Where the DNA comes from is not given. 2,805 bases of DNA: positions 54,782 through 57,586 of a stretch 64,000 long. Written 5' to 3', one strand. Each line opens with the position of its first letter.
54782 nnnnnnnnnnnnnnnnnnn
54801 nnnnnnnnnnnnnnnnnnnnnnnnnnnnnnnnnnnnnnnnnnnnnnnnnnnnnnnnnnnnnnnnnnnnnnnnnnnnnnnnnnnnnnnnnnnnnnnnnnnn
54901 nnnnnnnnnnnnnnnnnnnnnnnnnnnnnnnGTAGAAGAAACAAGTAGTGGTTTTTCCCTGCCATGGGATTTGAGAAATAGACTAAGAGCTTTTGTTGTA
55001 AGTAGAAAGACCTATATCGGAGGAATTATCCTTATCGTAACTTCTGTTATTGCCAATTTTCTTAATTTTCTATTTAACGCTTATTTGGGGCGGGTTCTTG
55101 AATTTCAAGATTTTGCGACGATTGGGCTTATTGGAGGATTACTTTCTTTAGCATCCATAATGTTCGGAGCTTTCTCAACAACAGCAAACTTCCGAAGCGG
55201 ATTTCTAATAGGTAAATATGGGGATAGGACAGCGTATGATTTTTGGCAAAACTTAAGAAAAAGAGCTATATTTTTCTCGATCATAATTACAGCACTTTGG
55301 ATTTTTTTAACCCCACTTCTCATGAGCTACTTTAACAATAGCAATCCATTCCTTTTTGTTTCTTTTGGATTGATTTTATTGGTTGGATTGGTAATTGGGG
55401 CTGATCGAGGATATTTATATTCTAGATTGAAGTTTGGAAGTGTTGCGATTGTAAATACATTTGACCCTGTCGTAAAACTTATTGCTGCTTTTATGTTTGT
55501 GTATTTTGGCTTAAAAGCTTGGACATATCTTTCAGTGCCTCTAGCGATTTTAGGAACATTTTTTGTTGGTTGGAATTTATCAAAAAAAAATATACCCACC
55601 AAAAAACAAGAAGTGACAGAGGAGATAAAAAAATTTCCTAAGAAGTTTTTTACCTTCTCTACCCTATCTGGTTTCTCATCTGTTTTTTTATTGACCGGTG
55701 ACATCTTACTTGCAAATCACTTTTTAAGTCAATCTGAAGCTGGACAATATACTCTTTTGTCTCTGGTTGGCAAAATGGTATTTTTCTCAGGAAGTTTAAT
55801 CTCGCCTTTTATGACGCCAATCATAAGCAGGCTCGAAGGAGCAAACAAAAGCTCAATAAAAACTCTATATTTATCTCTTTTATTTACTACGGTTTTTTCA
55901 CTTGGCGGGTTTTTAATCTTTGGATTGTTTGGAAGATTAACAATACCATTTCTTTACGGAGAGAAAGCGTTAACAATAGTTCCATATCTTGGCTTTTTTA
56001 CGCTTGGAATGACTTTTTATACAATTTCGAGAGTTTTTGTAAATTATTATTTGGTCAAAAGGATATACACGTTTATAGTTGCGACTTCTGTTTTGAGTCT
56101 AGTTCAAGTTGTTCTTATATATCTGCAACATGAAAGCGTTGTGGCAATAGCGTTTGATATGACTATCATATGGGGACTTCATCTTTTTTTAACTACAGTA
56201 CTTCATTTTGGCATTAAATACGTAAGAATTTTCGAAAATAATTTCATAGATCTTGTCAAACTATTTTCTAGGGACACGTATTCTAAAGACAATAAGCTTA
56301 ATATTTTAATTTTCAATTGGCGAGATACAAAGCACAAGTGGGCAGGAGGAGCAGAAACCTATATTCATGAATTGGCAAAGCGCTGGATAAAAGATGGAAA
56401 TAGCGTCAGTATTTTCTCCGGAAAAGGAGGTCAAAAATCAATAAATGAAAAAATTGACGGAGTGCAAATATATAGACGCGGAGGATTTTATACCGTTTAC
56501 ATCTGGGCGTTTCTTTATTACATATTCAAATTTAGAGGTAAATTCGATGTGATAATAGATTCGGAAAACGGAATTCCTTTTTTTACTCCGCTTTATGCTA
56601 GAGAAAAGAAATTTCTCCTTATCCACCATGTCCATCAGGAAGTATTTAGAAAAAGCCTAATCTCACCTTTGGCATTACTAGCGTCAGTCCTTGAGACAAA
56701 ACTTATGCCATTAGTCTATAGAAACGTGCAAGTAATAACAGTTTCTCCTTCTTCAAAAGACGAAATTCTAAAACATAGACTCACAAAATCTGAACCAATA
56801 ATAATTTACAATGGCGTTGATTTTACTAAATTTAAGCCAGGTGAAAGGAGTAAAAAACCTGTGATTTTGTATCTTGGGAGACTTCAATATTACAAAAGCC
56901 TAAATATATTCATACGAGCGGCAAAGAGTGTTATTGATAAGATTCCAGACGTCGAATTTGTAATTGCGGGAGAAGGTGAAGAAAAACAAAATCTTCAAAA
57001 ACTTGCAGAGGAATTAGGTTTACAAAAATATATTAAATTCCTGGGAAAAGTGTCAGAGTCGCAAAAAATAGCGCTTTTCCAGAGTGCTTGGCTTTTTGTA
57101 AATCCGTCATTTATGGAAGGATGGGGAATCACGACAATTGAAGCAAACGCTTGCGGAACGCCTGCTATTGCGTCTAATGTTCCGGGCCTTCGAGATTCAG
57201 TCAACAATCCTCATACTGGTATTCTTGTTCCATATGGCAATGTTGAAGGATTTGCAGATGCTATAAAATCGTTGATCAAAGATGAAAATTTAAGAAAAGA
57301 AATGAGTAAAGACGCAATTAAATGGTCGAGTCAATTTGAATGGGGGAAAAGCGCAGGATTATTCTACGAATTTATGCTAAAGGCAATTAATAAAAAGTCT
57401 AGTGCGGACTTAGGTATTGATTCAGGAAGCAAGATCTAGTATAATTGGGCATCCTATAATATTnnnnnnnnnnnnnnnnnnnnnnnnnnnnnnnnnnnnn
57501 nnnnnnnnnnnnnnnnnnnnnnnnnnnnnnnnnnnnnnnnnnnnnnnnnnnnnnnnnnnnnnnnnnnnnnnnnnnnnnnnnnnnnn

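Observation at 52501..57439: Roughly 1570-aa single polypeptide fusing GT2 + processive GT2 + Wzx-like flippase + GT4, translationally coupled to a small HTH protein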

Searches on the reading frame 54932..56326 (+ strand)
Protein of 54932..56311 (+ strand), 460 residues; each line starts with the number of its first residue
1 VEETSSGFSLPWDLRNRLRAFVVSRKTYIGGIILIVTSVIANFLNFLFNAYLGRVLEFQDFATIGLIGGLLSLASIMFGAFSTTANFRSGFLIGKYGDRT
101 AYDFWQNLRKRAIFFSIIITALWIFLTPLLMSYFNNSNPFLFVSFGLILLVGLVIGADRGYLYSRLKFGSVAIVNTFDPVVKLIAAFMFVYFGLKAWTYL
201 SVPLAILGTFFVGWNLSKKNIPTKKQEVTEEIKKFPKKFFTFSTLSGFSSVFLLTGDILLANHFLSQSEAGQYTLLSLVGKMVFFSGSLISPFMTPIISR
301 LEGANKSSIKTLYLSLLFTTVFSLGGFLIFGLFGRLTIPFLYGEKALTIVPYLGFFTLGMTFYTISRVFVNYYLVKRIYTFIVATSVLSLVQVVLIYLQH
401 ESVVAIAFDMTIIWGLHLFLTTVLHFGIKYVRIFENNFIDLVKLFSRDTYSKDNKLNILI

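Call 8: search_protein_families(library=pfam, proteins=[window:54977-56326:+], max_evalue=10)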
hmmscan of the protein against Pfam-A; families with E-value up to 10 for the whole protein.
window:54977-56326:+ (450 aa): 0 families

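Call 23: search_protein_representatives(protein=window:54932-56311:+)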
Query: 460 residues. Proteins with E-value up to 0.001 (for the whole library): 2414; up to 1e-10: 918; up to 1e-30: 131. The best 150 are listed.
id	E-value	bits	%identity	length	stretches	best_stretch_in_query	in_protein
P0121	7.1e-127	440.7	49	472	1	5-437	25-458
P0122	4.8e-114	398.5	45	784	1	5-448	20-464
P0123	3.2e-108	379.3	47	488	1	22-439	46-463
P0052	6.1e-99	348.7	41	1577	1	14-460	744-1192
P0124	7.7e-96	338.4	40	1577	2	14-453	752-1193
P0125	3.2e-90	319.9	41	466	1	15-446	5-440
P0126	3.5e-90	319.8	41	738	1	21-434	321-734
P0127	3.3e-89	316.6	40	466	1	24-438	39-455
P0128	4.5e-89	316.2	39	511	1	2-437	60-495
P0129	5.4e-89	315.9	42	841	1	23-460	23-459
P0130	1.7e-88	314.2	38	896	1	7-460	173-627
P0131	2.2e-88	313.8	40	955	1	24-449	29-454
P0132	9.0e-86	305.3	38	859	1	21-453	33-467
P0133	1.1e-82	295.1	37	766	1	18-448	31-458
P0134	5.8e-81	289.4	39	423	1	24-426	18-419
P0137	3.1e-74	267.2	37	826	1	15-460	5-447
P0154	5.9e-63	230.1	36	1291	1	30-448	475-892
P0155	7.9e-63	229.7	35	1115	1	30-452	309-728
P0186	1.9e-50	188.8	31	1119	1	30-444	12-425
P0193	1.2e-49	186.3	32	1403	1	25-459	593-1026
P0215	8.1e-44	167.0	31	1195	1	27-435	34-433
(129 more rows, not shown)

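Call 24: search_protein_families(library=pfam, proteins=[P0121, P0122, P0131, P0137, P0186, P0215, P0154, P0193, P0155], max_evalue=0.001)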
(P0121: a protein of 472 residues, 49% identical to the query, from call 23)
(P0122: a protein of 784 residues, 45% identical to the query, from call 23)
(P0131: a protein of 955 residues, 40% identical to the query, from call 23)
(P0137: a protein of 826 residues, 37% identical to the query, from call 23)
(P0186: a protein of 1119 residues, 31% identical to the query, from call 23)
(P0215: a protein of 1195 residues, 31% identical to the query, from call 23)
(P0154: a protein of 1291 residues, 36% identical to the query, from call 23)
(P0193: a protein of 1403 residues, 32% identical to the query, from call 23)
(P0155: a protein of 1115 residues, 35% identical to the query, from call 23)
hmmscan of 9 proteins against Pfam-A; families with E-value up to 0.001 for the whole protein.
P0121 (472 aa): 0 families

P0122 (784 aa): 3 families
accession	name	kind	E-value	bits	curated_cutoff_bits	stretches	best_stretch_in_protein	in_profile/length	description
PF00535.33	Glycos_transf_2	-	6.6e-22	78.6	23.3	1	487-616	1-128/168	Glycosyl transferase family 2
PF13641.12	Glyco_tranf_2_3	-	2e-13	51.3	27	1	486-704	3-226/230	Glycosyltransferase like family 2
PF13632.12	Glyco_trans_2_3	-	0.00081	19.7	27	1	568-706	1-140/198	Glycosyl transferase family group 2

P0131 (955 aa): 2 families
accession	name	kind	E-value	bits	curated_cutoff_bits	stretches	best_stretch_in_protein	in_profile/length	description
PF04229.20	GrpB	-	7.3e-08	33.2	25.5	1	802-948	3-156/159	GrpB protein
PF01636.29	APH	-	2e-06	28.2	23.2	1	542-693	50-209/239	Phosphotransferase enzyme family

P0137 (826 aa): 6 families
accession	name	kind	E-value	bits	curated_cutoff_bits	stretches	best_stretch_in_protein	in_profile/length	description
PF00534.26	Glycos_transf_1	-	5.1e-39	134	26.4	1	623-784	8-170/172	Glycosyl transferases group 1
PF13692.12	Glyco_trans_1_4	-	5e-32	111.5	27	1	631-771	2-141/142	Glycosyl transferases group 1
PF13439.12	Glyco_transf_4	-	9.9e-17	61.9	28.5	1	459-620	2-169/170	Glycosyltransferase Family 4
PF20706.3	GT4-conflict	-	1.8e-10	40.8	26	1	606-799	170-385/385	Family 4 Glycosyltransferase in conflict systems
PF13579.12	Glyco_trans_4_4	-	3.7e-07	31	29.7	1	459-616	1-158/158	Glycosyl transferase 4-like domain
PF13524.12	Glyco_trans_1_2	-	0.00046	20.6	25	1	688-799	28-142/144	Glycosyl transferase-like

P0186 (1119 aa): 7 families
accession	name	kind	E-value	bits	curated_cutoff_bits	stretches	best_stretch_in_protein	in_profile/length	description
PF00534.26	Glycos_transf_1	-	1e-42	146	26.4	1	614-781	4-172/172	Glycosyl transferases group 1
PF13692.12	Glyco_trans_1_4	-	1.4e-29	103.6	27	1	626-766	2-141/142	Glycosyl transferases group 1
PF00535.33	Glycos_transf_2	-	3.7e-23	82.7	23.3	1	827-993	1-166/168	Glycosyl transferase family 2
PF13439.12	Glyco_transf_4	-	6.3e-15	56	28.5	1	455-616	2-169/170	Glycosyltransferase Family 4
PF13641.12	Glyco_tranf_2_3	-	5.4e-13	49.9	27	1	826-1042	3-226/230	Glycosyltransferase like family 2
PF20706.3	GT4-conflict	-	1.6e-10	41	26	1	603-743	171-323/385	Family 4 Glycosyltransferase in conflict systems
PF13579.12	Glyco_trans_4_4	-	1.4e-05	25.9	29.7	1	455-572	1-122/158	Glycosyl transferase 4-like domain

P0215 (1195 aa): 7 families
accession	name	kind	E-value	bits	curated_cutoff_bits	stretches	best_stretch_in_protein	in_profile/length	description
PF00534.26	Glycos_transf_1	-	1e-42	146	26.4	1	640-803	5-169/172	Glycosyl transferases group 1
PF13692.12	Glyco_trans_1_4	-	1.3e-37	129.6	27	1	651-792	2-142/142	Glycosyl transferases group 1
PF13439.12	Glyco_transf_4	-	1.2e-18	68.2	28.5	1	480-639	2-168/170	Glycosyltransferase Family 4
PF20706.3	GT4-conflict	-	1.2e-09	38.2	26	1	650-793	197-358/385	Family 4 Glycosyltransferase in conflict systems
PF13579.12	Glyco_trans_4_4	-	4.4e-09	37.3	29.7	1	480-636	1-158/158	Glycosyl transferase 4-like domain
PF13480.13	Acetyltransf_6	-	7.9e-09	36.2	22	1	988-1127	5-142/143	Acetyltransferase (GNAT) domain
PF13524.12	Glyco_trans_1_2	-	1.3e-05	25.6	25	1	676-803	9-125/144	Glycosyl transferase-like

P0154 (1291 aa): 10 families
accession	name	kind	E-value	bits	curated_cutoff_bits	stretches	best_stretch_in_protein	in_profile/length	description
PF00534.26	Glycos_transf_1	-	1.8e-45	155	26.4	1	1079-1244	5-171/172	Glycosyl transferases group 1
PF13692.12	Glyco_trans_1_4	-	1.6e-34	119.6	27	1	1090-1231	2-142/142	Glycosyl transferases group 1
PF13641.12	Glyco_tranf_2_3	-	1.1e-24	88.1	27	1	70-296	3-230/230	Glycosyltransferase like family 2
PF13632.12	Glyco_trans_2_3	-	1.3e-21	77.7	27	1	155-350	2-189/198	Glycosyl transferase family group 2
PF20706.3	GT4-conflict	-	2.5e-14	53.5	26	1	1066-1255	171-382/385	Family 4 Glycosyltransferase in conflict systems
PF13439.12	Glyco_transf_4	-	1.5e-13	51.6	28.5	1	918-1075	2-165/170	Glycosyltransferase Family 4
PF00535.33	Glycos_transf_2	-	2.3e-11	44.4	23.3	1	72-204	2-131/168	Glycosyl transferase family 2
PF13579.12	Glyco_trans_4_4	-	1.2e-09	39.1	29.7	1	918-1075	1-158/158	Glycosyl transferase 4-like domain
PF13524.12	Glyco_trans_1_2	-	5e-05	23.7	25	1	1113-1233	7-116/144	Glycosyl transferase-like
PF13506.12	Glyco_transf_21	-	0.00087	19.2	21.7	0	130-294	7-173/174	Glycosyl transferase family 21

P0193 (1403 aa): 10 families
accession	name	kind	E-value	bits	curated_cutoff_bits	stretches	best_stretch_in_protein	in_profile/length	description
PF00534.26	Glycos_transf_1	-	3.7e-42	144.2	26.4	1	1211-1366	16-172/172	Glycosyl transferases group 1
PF13692.12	Glyco_trans_1_4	-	3e-31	109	27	1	1211-1350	2-140/142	Glycosyl transferases group 1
PF13632.12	Glyco_trans_2_3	-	2.3e-21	77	27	1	233-429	1-189/198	Glycosyl transferase family group 2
PF13641.12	Glyco_tranf_2_3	-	1.4e-15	58.4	27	1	148-375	2-230/230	Glycosyltransferase like family 2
PF13439.12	Glyco_transf_4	-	1.3e-11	45.3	28.5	1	1039-1199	2-168/170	Glycosyltransferase Family 4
PF20706.3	GT4-conflict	-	8.7e-11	41.9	26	1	1194-1327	178-322/385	Family 4 Glycosyltransferase in conflict systems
PF00535.33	Glycos_transf_2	-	4.3e-07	30.4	23.3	1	151-286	2-132/168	Glycosyl transferase family 2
PF01943.22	Polysacc_synt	-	1.3e-05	25.2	28.2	1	598-863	4-262/274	Polysaccharide biosynthesis protein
PF13579.12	Glyco_trans_4_4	-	0.00011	23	29.7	1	1039-1176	1-139/158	Glycosyl transferase 4-like domain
PF13524.12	Glyco_trans_1_2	-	0.00054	20.4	25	0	1233-1380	7-143/144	Glycosyl transferase-like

P0155 (1115 aa): 8 families
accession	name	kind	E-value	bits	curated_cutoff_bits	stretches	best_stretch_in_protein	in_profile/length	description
PF00534.26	Glycos_transf_1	-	8.8e-40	136.5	26.4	1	915-1076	9-171/172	Glycosyl transferases group 1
PF13692.12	Glyco_trans_1_4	-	1.1e-30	107.2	27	1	922-1063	2-142/142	Glycosyl transferases group 1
PF13439.12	Glyco_transf_4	-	2.8e-17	63.7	28.5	1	750-909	2-167/170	Glycosyltransferase Family 4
PF13632.12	Glyco_trans_2_3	-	4.3e-17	63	27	1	4-194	7-182/198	Glycosyl transferase family group 2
PF20706.3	GT4-conflict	-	2.1e-11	43.9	26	1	896-1036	169-320/385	Family 4 Glycosyltransferase in conflict systems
PF13641.12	Glyco_tranf_2_3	-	2.5e-10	41.2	27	1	2-140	93-230/230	Glycosyltransferase like family 2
PF13579.12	Glyco_trans_4_4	-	5.6e-10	40.2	29.7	1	750-907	1-158/158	Glycosyl transferase 4-like domain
PF13524.12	Glyco_trans_1_2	-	0.00018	21.9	25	1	948-1089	10-141/144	Glycosyl transferase-like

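Call 25: predict_structure(alignment_id=A2)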
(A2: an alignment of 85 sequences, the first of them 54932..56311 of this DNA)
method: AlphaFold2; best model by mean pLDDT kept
length: 460 residues; sequences in the alignment: 85
mean_pLDDT: 92.2   pTM: 0.88
mean pLDDT of the five models: 92.2, 92.1, 91.8, 91.6, 90.9
residues with pLDDT >= 90: 370; 70-90: 67; 50-70: 17; < 50: 6
segments of 3 or more residues with pLDDT < 50: 1-5
pLDDT, mean of each block of 10 residues (from residue 1): 52 80 83 95 93 87 87 95 97 94 96 98 97 92 97 97 95 96 97 95 97 94 85 93 97 93 90 93 96 95 95 98 98 96 92 98 98 98 98 97 97 98 98 94 78 56
secondary structure, 60 per line:
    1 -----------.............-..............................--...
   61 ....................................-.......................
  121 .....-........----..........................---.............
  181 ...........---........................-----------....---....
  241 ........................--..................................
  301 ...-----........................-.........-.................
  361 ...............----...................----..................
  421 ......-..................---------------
elements in order: H12-24 H26-55 H58-96 H98-125 H127-134 H139-164 H168-191 H195-218 H230-233 H237-264 H267-303 H309-332 H334-342 H344-375 H380-398 H403-426 H428-445

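Call 30: fold_search(model_id=the predicted structure, library=pdb)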
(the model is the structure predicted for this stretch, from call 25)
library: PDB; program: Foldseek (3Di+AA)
matches with E <= 10: 269; with E <= 0.001: 44
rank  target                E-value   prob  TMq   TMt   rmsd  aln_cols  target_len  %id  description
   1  3vvp_B                3.0e-06  1.00  0.58  0.63   6.8       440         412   12  Crystal structure of MATE in complex with Br-NRF (released 2013-04-03)
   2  7dqk_A                4.3e-06  1.00  0.63  0.61   8.3       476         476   13  A nicotine MATE transporter, Nicotiana tabacum MATE2 (NtMATE2) (released 2021-06-09)
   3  9l7l                  5.6e-06  1.00  0.64  0.65   5.3       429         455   10  Structure of the MATE family multidrug resistance transporter HvAACT1 from Hordeum vulgare in the outward-facing state (released 2025-08-06)
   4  4z3n                  7.3e-06  1.00  0.62  0.65   5.7       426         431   13  Crystal structure of the MATE transporter ClbM (released 2016-01-13)
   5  5c6n                  8.6e-06  1.00  0.68  0.70   4.7       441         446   16  protein A (released 2015-09-23)
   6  3wbn_A                8.9e-06  1.00  0.61  0.62   5.7       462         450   15  Crystal structure of MATE in complex with MaL6 (released 2013-06-12)
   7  5y50                  1.0e-05  1.00  0.66  0.68   5.3       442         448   11  Crystal structure of eukaryotic MATE transporter AtDTX14 (released 2017-12-06)
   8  7dqk_B                1.2e-05  1.00  0.67  0.64   7.7       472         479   12  A nicotine MATE transporter, Nicotiana tabacum MATE2 (NtMATE2) (released 2021-06-09)
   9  9rsj_A                1.2e-05  1.00  0.63  0.63   5.6       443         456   12  Cryo-EM structure of MATE transporter NorM-VC in complex with doxorubicin (released 2025-11-26)
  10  5yck                  1.5e-05  1.00  0.65  0.66   5.2       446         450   11  Crystal structure of a MATE family protein derived from Camelina sativa at 2.3 angstrom (released 2017-09-27)
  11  4mlb_C                1.6e-05  1.00  0.65  0.66   5.2       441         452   13  Reverse polarity of binding pocket suggests different function of a MOP superfamily transporter from Pyrococcus furios (released 2013-09-25)
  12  3vvn                  1.7e-05  1.00  0.60  0.62   5.8       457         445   14  Crystal structure of MATE in the straight conformation (released 2013-04-03)
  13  4mlb_A                1.9e-05  1.00  0.63  0.64   5.6       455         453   13  Reverse polarity of binding pocket suggests different function of a MOP superfamily transporter from Pyrococcus furios (released 2013-09-25)
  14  9ukv_A                2.1e-05  1.00  0.66  0.60   5.3       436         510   14  JM Complex - E. coli MurJ, Levivirus M lysis protein LysM (SglM) (released 2025-09-10)
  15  5xjj                  2.1e-05  1.00  0.66  0.67   4.7       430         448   11  Crystal structure of a MATE family protein (released 2017-09-20)
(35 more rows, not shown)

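Call 33: find_encoding_contigs(protein=P0137, flank=8000, max_places=3)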
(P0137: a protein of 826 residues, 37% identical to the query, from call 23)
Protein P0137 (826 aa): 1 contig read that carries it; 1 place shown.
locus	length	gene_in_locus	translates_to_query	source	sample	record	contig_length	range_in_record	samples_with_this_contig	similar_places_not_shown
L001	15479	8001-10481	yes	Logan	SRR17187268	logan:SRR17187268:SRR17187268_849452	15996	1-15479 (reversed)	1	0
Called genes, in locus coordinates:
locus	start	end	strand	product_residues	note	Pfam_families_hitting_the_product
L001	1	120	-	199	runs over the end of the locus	-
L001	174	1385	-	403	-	PF12704:MacB_PCD, PF02687:FtsX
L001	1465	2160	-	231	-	PF00005:ABC_tran, PF02463:SMC_N (faint)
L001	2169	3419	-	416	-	PF25919:BSH_CusB (faint), PF00364:Biotin_lipoyl (faint), PF25984:BSH_YknX (weak), PF25990:Beta-barrel_YknX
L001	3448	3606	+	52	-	-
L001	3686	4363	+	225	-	-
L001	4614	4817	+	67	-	-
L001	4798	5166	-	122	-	-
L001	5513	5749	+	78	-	PF12728:HTH_17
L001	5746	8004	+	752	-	PF00535:Glycos_transf_2, PF10111:Glyco_tranf_2_2 (faint), PF13506:Glyco_transf_21 (faint), PF13641:Glyco_tranf_2_3, PF00535:Glycos_transf_2, PF13641:Glyco_tranf_2_3, PF13632:Glyco_trans_2_3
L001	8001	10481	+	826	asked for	PF13439:Glyco_transf_4, PF13579:Glyco_trans_4_4 (weak), PF20706:GT4-conflict, PF00534:Glycos_transf_1, PF13692:Glyco_trans_1_4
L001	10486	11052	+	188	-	PF00132:Hexapep, PF14602:Hexapep_2 (weak)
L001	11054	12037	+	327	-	PF01636:APH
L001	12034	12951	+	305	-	PF00535:Glycos_transf_2, PF13641:Glyco_tranf_2_3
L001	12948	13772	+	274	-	PF01522:Polysacc_deac_1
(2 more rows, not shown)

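Call 68: search_protein_families(library=ncbifam, proteins=[window:54932-56311:+], max_evalue=0.000001)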
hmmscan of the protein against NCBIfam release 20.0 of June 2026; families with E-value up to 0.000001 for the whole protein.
window:54932-56311:+ (460 aa): 0 families

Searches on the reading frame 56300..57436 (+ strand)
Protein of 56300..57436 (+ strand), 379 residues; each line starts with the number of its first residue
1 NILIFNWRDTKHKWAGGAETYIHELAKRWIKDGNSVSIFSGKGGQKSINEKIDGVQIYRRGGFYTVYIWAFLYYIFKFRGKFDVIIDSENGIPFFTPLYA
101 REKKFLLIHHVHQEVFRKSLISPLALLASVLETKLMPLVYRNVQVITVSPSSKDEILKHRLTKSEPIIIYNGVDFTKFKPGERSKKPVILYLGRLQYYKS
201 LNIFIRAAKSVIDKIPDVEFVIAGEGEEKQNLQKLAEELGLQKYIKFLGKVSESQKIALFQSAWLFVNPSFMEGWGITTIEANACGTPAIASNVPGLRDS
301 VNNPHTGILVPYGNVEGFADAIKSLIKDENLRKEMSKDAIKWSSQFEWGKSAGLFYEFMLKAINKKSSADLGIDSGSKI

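Call 63: search_solved_structures(query=window:56300-57436:+, max_evalue=0.00001)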
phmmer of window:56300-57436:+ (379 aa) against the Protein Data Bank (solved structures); distinct sequences matched with E-value up to 0.00001: 72 (the best 60 are shown).
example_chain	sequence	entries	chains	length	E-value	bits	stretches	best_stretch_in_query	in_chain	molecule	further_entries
3c4q_A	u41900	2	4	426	9.7e-26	93.5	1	187-356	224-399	Predicted glycosyltransferases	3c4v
3c48_A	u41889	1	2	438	1.1e-25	93.3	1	187-356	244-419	Predicted glycosyltransferases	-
4n9w_A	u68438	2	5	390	7.9e-19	70.8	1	129-350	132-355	GDP-mannose-dependent alpha-(1-2)-phosphatidylinositol mannosyltransferase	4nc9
2gej_A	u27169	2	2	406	8.8e-19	70.6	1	129-350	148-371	PHOSPHATIDYLINOSITOL MANNOSYLTRANSFERASE (PimA)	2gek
6kih_A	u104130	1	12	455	2.3e-18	69.2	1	184-348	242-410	Tll1590 protein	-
6eji_A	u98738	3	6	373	6e-16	61.3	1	151-349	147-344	WlaC protein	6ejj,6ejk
8dvz_A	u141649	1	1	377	1.5e-15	60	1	148-362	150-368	N, N'-diacetylbacillosaminyl-diphospho-undecaprenol alpha-1,3-N-acetylgalactosaminyltransf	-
7qnt_AAA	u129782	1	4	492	2.6e-15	59.2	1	144-338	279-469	TarM(Se)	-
7qd7_AAA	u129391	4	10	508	2.8e-15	59.1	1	144-338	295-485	TarM(Se)_G117R | TarM(Se)_G117R-4RboP | TarM(Se)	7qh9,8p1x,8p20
2jjm_A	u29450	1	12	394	3.3e-15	58.8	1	174-340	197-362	GLYCOSYL TRANSFERASE, GROUP 1 FAMILY PROTEIN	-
3mbo_A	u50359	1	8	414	3.7e-15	58.7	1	174-340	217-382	Glycosyltransferase, group 1 family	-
8dqd_A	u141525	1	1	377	1e-14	57.3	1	148-362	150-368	N, N'-diacetylbacillosaminyl-diphospho-undecaprenol alpha-1,3-N-acetylgalactosaminyltransf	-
5d00_A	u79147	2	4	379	2.9e-14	55.7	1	169-343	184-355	N-acetyl-alpha-D-glucosaminyl L-malate synthase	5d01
8dvw_A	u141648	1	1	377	3.6e-14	55.4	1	148-362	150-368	N, N'-diacetylbacillosaminyl-diphospho-undecaprenol alpha-1,3-N-acetylgalactosaminyltransf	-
3okc_A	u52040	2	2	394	1.6e-13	53.3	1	176-348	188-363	GDP-mannose-dependent alpha-(1-6)-phosphatidylinositol monomannoside mannosyltransferase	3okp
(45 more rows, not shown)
